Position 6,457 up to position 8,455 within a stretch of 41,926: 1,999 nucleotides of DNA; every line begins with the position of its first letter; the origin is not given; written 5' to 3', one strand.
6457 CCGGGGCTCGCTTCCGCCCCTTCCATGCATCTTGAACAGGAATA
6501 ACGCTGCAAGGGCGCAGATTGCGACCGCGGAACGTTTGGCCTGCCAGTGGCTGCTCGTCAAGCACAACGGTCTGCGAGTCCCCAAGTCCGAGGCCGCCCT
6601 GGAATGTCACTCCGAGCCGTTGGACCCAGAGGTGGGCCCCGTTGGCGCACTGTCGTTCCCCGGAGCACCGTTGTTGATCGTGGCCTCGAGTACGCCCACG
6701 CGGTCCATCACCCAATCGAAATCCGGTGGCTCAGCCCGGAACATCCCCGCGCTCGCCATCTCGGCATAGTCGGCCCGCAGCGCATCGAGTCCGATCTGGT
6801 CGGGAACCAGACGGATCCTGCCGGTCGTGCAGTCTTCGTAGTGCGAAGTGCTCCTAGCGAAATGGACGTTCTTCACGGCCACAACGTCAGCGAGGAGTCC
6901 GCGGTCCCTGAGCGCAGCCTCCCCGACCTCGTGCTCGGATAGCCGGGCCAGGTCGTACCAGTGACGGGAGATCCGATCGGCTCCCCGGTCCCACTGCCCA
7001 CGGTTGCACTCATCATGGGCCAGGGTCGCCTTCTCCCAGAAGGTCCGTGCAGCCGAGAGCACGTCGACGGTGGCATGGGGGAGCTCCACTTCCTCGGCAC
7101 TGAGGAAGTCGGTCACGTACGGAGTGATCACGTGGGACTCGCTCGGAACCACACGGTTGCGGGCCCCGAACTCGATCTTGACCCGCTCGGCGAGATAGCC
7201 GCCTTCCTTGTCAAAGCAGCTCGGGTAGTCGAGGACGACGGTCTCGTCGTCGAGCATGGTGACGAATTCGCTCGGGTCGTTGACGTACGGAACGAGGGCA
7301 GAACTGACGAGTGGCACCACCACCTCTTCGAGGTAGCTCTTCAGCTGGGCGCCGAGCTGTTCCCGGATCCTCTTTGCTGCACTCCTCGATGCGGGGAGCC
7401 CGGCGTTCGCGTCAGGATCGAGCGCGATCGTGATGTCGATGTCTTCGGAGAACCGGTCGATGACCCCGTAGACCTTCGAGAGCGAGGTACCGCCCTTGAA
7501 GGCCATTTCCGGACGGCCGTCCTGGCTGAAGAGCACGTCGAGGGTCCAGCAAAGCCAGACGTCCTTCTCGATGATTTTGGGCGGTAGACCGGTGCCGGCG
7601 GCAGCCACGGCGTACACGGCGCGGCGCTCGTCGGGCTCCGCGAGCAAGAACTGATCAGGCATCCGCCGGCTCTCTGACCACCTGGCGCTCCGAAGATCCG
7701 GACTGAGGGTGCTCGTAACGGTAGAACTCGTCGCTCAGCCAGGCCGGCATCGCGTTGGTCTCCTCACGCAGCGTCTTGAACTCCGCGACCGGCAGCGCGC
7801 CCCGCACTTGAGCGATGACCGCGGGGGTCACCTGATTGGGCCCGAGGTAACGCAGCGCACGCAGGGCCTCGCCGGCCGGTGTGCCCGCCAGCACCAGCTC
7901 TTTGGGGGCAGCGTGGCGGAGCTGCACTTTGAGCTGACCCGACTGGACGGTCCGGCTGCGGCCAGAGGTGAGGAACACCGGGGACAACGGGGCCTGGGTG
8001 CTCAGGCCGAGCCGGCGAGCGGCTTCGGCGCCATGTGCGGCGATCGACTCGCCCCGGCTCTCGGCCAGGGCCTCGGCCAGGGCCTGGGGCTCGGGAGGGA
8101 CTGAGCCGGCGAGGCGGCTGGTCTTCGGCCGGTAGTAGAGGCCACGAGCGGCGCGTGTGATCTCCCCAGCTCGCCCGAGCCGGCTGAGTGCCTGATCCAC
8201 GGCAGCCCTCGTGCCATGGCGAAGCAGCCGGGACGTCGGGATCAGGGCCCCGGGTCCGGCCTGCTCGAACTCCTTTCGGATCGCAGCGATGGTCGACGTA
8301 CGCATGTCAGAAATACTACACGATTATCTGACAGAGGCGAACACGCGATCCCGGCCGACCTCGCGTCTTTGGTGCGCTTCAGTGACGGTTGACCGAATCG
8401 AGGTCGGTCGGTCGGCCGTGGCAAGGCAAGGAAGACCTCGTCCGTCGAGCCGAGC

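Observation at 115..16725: Six same-orientation copies of an intergenic repeat partition the cargo into single-module cassettes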

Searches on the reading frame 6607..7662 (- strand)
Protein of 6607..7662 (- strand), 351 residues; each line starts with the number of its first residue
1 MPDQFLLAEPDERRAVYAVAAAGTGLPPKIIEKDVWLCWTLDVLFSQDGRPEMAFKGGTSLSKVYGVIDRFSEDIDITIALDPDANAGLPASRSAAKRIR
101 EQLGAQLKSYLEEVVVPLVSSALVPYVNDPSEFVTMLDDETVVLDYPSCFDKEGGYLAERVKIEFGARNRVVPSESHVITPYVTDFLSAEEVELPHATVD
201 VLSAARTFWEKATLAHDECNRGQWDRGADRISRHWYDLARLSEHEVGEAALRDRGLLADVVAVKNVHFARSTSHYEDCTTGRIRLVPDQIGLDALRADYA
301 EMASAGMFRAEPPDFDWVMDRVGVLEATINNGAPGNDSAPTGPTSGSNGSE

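Call 13: search_protein_families(library=pfam, proteins=[window:6607-7662:-], max_evalue=0.01)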
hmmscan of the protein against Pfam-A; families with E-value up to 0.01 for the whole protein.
window:6607-7662:- (351 aa): 1 family
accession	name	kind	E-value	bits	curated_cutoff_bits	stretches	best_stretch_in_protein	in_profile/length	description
PF08843.17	AbiEii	-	4.8e-42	145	22.5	1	47-321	9-238/238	Nucleotidyl transferase AbiEii toxin, Type IV TA system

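Call 25: find_encoding_contigs(protein=window:6607-7662:-, flank=10000, max_places=6)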
Protein window:6607-7662:- (351 aa): 1 contig read that carries it; 1 place shown.
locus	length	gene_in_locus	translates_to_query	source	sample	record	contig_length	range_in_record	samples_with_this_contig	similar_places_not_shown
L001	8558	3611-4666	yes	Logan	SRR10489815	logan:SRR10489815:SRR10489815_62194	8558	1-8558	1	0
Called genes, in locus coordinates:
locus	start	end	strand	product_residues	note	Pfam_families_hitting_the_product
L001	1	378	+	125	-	?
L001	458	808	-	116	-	PF00436:SSB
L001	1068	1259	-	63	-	PF00436:SSB (weak)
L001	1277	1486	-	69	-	PF00436:SSB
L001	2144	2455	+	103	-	-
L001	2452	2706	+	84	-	-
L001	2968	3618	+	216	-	PF19570:DUF6088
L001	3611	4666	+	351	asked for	PF08843:AbiEii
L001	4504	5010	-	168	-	-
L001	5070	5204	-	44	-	-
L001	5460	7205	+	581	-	-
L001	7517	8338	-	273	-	PF13489:Methyltransf_23, PF08241:Methyltransf_11, PF08242:Methyltransf_12, PF13649:Methyltransf_25, PF13847:Methyltransf_31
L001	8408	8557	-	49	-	?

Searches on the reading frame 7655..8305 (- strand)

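Call 13: search_protein_families(library=pfam, proteins=[window:7655-8305:-], max_evalue=0.01)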
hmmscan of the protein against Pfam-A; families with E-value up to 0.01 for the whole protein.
window:7655-8305:- (216 aa): 2 families
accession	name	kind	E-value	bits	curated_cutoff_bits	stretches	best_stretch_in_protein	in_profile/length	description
PF19570.5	DUF6088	-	9.7e-27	94.3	25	1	9-169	2-162/172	Family of unknown function (DUF6088)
PF13338.12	AbiEi_4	-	0.00075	20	25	1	38-60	27-49/49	Transcriptional regulator, AbiEi antitoxin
